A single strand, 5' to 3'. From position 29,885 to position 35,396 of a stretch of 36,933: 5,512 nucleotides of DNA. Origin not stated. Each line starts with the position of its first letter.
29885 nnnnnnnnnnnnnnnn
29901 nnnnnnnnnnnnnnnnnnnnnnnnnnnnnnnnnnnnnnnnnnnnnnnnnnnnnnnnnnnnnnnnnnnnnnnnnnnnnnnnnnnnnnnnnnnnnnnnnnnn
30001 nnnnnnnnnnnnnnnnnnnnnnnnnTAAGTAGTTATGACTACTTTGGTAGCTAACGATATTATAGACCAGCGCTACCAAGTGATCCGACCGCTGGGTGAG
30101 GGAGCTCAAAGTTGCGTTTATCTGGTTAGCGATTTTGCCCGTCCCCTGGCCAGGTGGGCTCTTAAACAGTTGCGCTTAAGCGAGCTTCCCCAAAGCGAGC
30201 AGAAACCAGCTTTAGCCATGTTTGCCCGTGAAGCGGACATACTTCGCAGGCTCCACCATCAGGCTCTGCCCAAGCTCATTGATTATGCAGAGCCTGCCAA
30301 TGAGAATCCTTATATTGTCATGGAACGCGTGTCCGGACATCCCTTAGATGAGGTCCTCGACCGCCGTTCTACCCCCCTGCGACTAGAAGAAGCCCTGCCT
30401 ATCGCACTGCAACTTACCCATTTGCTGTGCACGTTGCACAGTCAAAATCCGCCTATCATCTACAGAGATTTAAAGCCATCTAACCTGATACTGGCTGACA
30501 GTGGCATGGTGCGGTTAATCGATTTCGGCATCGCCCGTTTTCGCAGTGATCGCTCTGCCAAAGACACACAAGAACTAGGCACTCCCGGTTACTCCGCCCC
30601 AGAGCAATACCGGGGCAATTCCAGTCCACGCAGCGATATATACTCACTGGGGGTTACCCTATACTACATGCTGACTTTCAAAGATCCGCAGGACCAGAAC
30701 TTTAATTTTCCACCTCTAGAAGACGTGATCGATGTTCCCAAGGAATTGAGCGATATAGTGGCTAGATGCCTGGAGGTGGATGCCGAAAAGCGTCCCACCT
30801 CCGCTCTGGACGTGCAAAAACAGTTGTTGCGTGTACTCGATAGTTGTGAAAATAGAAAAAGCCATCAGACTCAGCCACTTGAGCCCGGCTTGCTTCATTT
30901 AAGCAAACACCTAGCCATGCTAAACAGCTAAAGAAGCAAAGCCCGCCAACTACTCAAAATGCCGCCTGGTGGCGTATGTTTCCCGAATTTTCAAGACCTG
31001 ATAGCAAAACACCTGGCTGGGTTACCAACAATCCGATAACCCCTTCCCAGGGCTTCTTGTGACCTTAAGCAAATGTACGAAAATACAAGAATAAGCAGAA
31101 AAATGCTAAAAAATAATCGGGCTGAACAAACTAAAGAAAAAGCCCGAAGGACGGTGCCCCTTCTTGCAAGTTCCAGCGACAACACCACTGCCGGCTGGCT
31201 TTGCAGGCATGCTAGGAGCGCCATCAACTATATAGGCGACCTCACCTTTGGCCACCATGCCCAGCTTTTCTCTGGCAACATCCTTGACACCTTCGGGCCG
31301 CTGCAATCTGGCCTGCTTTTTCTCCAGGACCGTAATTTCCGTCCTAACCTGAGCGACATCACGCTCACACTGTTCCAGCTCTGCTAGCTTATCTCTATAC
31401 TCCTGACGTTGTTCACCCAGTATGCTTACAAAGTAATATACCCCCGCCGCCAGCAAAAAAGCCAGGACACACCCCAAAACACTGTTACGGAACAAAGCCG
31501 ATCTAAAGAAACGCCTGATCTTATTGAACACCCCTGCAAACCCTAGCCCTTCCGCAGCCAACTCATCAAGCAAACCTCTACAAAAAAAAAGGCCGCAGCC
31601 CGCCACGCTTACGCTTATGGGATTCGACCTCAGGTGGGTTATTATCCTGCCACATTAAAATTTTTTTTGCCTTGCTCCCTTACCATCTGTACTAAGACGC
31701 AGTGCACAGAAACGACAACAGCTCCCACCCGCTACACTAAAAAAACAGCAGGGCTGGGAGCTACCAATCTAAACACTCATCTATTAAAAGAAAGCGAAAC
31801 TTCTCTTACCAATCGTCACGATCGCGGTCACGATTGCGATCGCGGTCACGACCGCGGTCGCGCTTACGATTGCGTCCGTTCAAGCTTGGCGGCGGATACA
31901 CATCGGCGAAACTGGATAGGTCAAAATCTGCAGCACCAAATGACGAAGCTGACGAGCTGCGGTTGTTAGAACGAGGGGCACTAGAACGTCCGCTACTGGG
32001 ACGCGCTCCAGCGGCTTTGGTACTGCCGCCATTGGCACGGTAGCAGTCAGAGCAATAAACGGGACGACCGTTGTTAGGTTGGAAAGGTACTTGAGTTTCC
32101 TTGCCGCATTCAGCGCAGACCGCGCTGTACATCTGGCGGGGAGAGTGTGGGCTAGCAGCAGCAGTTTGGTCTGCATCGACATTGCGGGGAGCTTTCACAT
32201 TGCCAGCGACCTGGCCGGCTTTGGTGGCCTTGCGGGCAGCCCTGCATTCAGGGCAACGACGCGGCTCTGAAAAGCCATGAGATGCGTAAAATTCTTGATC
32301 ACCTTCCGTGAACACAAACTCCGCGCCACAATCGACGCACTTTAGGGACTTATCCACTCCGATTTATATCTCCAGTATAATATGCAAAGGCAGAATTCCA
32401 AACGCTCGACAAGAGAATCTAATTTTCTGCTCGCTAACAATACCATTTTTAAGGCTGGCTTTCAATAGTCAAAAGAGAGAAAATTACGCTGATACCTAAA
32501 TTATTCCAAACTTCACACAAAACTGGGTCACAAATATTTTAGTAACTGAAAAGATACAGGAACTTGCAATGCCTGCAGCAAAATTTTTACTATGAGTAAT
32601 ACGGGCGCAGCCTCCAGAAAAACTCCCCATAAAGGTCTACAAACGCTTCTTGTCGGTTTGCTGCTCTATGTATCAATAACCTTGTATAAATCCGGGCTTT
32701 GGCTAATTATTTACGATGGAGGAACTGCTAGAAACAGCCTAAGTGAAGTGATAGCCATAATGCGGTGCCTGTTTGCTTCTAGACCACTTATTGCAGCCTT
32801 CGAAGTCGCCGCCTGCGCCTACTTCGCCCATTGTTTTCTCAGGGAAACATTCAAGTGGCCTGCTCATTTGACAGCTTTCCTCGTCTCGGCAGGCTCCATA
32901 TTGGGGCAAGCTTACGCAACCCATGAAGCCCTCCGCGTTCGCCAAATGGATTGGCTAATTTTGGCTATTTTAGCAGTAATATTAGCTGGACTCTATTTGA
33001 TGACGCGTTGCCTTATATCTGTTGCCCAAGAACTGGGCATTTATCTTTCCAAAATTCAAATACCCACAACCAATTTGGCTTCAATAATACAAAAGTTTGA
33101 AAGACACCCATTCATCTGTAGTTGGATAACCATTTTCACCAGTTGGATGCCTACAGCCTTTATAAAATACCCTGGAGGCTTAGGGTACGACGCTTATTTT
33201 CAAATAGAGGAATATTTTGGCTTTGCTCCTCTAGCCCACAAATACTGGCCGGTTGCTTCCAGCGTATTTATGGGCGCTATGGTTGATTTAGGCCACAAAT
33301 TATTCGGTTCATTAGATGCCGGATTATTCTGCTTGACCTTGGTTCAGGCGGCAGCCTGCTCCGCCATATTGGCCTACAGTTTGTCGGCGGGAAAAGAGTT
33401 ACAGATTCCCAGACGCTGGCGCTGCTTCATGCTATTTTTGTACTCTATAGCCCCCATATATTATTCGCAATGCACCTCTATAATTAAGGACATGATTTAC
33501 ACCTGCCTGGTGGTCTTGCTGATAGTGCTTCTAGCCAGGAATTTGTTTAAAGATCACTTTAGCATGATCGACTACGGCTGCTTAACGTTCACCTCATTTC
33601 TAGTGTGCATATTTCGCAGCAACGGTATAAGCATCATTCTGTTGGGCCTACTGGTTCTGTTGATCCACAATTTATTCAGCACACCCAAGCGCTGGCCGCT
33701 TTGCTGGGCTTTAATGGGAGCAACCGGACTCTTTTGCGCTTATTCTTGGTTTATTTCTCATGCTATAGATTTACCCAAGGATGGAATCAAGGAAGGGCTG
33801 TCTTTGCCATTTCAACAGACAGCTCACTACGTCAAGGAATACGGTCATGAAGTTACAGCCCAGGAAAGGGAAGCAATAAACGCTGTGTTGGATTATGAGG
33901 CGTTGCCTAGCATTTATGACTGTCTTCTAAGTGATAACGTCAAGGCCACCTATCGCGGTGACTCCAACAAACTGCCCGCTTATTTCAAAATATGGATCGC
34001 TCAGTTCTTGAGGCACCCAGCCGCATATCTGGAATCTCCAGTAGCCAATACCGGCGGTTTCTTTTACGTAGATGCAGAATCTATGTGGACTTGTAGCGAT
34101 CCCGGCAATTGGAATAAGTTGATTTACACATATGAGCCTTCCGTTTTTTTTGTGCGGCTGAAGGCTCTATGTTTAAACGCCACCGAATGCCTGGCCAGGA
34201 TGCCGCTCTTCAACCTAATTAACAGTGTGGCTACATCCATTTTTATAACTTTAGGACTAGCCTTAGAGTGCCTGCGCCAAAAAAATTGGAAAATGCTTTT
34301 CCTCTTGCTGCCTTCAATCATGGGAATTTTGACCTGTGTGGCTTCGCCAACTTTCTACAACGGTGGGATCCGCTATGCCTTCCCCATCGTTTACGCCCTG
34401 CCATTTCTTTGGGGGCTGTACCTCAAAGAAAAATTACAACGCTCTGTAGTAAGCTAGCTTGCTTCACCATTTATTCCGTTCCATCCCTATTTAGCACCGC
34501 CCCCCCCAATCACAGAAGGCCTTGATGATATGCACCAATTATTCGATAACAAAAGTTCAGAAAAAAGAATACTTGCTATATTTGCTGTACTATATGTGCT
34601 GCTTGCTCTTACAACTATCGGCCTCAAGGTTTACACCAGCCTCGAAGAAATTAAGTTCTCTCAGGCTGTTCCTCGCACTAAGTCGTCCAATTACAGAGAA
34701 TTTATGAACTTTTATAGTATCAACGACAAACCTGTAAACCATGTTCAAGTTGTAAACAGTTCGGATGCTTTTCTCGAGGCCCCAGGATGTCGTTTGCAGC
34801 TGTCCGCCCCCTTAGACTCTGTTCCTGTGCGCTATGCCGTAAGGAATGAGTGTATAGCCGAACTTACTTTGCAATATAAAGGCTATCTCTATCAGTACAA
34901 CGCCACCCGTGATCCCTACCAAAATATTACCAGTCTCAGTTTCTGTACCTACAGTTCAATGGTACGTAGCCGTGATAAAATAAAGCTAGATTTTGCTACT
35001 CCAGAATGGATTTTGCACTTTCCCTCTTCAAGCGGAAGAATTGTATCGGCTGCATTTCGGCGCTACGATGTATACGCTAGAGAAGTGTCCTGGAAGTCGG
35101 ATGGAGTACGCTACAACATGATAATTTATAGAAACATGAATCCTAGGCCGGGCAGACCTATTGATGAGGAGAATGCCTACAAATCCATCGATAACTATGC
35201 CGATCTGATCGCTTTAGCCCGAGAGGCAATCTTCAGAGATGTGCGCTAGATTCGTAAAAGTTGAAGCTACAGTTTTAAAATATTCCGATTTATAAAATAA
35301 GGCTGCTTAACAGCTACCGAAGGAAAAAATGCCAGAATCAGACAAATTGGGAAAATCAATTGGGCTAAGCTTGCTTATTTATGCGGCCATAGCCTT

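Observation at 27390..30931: FHA adaptor / atypical Fic / minimal Ser-Thr kinase three-gene module: top candidate for an undescribed signalling or defence system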

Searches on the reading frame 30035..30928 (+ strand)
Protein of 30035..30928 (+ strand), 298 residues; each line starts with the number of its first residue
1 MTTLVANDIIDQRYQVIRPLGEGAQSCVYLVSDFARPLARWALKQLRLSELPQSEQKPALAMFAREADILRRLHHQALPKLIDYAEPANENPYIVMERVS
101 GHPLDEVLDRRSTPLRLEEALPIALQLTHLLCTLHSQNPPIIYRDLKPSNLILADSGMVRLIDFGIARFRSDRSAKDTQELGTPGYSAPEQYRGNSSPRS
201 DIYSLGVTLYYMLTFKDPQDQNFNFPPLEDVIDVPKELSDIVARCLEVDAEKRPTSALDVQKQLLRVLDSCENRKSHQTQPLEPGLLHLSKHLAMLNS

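Call 3: search_protein_families(library=pfam, proteins=[window:30035-30928:+], max_evalue=1)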
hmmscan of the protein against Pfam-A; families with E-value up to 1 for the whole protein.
window:30035-30928:+ (298 aa): 5 families
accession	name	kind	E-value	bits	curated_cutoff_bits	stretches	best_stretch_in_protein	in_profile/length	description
PF00069.31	Pkinase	-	7.5e-40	137.4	31.7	1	14-257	1-255/263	Protein kinase domain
PF07714.23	PK_Tyr_Ser-Thr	-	1.7e-24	87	23.1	1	18-255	5-250/258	Protein tyrosine and serine/threonine kinase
PF01636.29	APH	-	4.1e-08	33.7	23.2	2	17-139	2-112/239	Phosphotransferase enzyme family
PF03109.22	ABC1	-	0.0022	17.6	22.9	1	91-176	142-223/244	ABC1 atypical kinase-like domain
PF14531.12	Kinase-like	-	0.0086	15.8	25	1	119-252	146-288/289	Kinase-like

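Call 4: search_protein_families(library=padloc, proteins=[window:30035-30928:+], max_evalue=1)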
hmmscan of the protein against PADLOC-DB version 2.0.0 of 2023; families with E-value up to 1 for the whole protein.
window:30035-30928:+ (298 aa): 34 families (the best 25 are shown)
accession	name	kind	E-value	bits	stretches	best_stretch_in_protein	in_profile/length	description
PDLC04138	mad6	-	1.1e-57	194.4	1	7-290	46-336/659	mads_6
PDLC04042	PD-T4-6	-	1.3e-52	177.3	1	7-274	4-279/292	-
PDLC04047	PD-T4-6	-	2.2e-48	163.1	1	8-275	6-280/327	-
PDLC04044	PD-T4-6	-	1.7e-46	157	1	9-283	29-308/372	-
PDLC04053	PD-T4-6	-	3.4e-45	152.9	1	11-280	8-284/311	-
PDLC04061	PD-T4-6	-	2.7e-44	150.6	1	9-279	13-295/510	-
PDLC04060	PD-T4-6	-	1.6e-42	144.1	1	8-276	4-278/486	-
PDLC04045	PD-T4-6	-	2.9e-40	136.3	1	7-268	28-299/350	-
PDLC04054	PD-T4-6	-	3.2e-38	130.1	1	4-272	3-278/347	-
PDLC04051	PD-T4-6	-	1.5e-37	127.6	1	9-274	29-301/476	-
PDLC04048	PD-T4-6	-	2.6e-37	127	1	8-266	6-271/354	-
PDLC03920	MkoA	-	5.2e-36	122.4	1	8-281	5-291/1112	-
PDLC04057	PD-T4-6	-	1.6e-34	117.7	1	8-279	4-282/443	-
PDLC04062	PD-T4-6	-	2.1e-34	117.4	1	10-268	30-294/450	-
PDLC04043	PD-T4-6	-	8.3e-34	115.4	1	13-271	16-281/452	-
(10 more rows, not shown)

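Call 5: search_protein_families(library=ncbifam, proteins=[window:30035-30928:+], max_evalue=1)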
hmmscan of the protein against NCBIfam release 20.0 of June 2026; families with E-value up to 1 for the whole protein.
window:30035-30928:+ (298 aa): 19 families
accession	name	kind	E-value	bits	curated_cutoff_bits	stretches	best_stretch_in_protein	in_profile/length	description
NF033483.0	PknB_PASTA_kin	equivalog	7.1e-47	160.7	450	1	8-276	3-277/563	Stk1 family PASTA domain-containing Ser/Thr kinase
NF047741.1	antiphage_MADS6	equivalog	3.4e-40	138.1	460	2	141-279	320-472/612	methylation-associated defense system protein kinase MAD6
NF038150.1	lanthi_synth_IV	equivalog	1.1e-32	113.3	650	1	9-268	186-457/851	class IV lanthionine synthetase LanL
TIGR03903.1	TOMM_kin_cyc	equivalog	6.3e-22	77.3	705.75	1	41-214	6-184/1267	TOMM system kinase/cyclase fusion protein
NF052427.1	StpK7MSMEG_1200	equivalog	4.5e-21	75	900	1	61-219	52-209/601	serine/threonine protein kinase StpK7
NF038151.1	lanthi_synth_III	equivalog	1.3e-19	70.1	575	1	14-213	222-423/833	class III lanthionine synthetase LanKC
NF033442.0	BREX_PglW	equivalog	8.5e-19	66.8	990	2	6-218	506-709/1391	BREX system serine/threonine kinase PglW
NF009651.0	PRK13184.1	equivalog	1.4e-18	66.3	839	1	12-265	2-288/932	serine/threonine-protein kinase PknD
NF053615.1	SerThrKinAfsKStmc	equivalog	1.1e-17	64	1300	1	14-268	15-268/809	protein serine/threonine kinase AfsK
NF043056.1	T4SS_LegK1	equivalog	1.3e-14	53.7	550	1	19-212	78-283/516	Dot/Icm T4SS effector kinase LegK1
NF058632.1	SerThrKinPrkT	equivalog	5e-12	45.5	280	1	11-279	20-273/322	serine/threonine protein kinase PrkT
NF011463.0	PRK14879.1-4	equivalog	1.1e-09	38.1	188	1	64-173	66-166/237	Kae1-associated kinase Bud32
NF011464.0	PRK14879.1-7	equivalog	6.2e-09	35.9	246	1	64-176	54-158/221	Kae1-associated kinase Bud32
TIGR03724.2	arch_bud32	equivalog_domain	2.3e-08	33.8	125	1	89-173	65-137/193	KEOPS complex kinase/ATPase Bud32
NF011462.0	PRK14879.1-3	equivalog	1e-05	25.4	174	1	90-170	65-131/192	Kae1-associated kinase Bud32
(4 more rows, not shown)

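Call 83: search_protein_families(library=phrogs, proteins=[window:30035-30928:+], max_evalue=0.001)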
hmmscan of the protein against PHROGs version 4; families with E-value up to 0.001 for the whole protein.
window:30035-30928:+ (298 aa): 3 families
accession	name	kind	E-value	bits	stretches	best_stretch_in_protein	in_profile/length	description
phrog_2361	-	other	7.3e-50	171.1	1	6-270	7-272/415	serine-threonine kinase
phrog_4972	-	unknown function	8e-07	29.2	1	123-222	223-323/501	-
phrog_3297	-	other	0.00043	21.2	0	63-169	24-114/160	kinase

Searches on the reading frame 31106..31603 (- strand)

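Call 26: search_protein_families(library=pfam, proteins=[window:31106-31603:-], max_evalue=0.001)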
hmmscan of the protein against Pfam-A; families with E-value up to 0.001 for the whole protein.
window:31106-31603:- (165 aa): 1 family
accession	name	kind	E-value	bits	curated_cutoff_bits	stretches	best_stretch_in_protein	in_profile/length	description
PF04977.20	DivIC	-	8.7e-12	45.1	28.9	1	55-126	5-77/80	Septum formation initiator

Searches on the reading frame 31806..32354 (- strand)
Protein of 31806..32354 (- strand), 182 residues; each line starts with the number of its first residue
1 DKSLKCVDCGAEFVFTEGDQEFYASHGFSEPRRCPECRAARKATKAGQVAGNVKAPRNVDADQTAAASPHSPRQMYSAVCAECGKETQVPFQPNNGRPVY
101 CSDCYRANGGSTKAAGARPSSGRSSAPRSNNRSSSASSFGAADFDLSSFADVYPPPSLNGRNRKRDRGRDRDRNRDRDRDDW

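Call 26: search_protein_families(library=pfam, proteins=[window:31806-32354:-], max_evalue=0.001)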
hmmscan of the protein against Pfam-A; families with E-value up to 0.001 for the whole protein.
window:31806-32354:- (182 aa): 2 families
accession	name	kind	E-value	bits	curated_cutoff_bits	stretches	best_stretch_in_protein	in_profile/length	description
PF23477.1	zf_Tbcl_2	-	1e-20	73.6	27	1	73-107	1-35/37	Probable treble clef zinc finger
PF13451.12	zf_Tbcl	-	1.5e-18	66.9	24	1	1-45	2-47/48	Probable treble clef domain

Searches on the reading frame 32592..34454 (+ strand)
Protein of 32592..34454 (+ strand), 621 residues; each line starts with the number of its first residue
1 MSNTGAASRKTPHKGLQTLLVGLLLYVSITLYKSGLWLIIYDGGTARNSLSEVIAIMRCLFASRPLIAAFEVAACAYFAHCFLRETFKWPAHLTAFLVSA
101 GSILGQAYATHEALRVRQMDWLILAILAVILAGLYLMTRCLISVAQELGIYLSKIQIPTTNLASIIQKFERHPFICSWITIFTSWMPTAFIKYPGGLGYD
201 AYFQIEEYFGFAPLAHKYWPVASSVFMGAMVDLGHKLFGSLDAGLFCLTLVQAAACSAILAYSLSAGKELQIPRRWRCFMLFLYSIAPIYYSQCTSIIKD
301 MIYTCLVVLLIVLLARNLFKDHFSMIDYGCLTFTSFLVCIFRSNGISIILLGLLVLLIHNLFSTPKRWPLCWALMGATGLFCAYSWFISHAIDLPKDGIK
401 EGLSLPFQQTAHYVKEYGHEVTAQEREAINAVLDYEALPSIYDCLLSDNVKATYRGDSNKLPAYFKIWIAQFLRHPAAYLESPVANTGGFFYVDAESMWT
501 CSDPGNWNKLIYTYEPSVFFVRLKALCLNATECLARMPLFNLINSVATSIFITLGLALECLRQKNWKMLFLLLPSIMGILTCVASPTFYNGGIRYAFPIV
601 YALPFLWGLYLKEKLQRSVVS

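Call 26: search_protein_families(library=pfam, proteins=[window:32592-34454:+], max_evalue=0.001)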
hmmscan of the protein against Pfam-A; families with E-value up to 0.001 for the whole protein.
window:32592-34454:+ (621 aa): 2 families
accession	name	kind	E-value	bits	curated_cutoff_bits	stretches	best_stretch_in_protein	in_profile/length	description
PF19484.4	DUF6020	-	1.3e-33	116.6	28.3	1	221-610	188-590/604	Family of unknown function (DUF6020)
PF09913.15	DUF2142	-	4.1e-06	26.3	30.1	1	232-414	111-284/395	Predicted membrane protein (DUF2142)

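Call 56: search_protein_families(library=ncbifam, proteins=[window:32592-34454:+], max_evalue=0.001)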
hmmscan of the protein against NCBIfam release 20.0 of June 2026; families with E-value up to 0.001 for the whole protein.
window:32592-34454:+ (621 aa): 0 families

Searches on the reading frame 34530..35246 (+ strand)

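Call 26: search_protein_families(library=pfam, proteins=[window:34530-35246:+], max_evalue=0.001)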
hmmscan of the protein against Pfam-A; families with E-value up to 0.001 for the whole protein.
window:34530-35246:+ (239 aa): 0 families

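Call 54: search_protein_families(library=pfam, proteins=[window:34530-35246:+], max_evalue=1)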
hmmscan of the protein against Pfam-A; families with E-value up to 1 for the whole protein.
window:34530-35246:+ (239 aa): 1 family
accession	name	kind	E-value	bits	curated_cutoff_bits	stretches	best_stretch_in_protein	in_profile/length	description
PF01331.24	mRNA_cap_enzyme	-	0.052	13.8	29.6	1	185-203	19-37/194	mRNA capping enzyme, catalytic domain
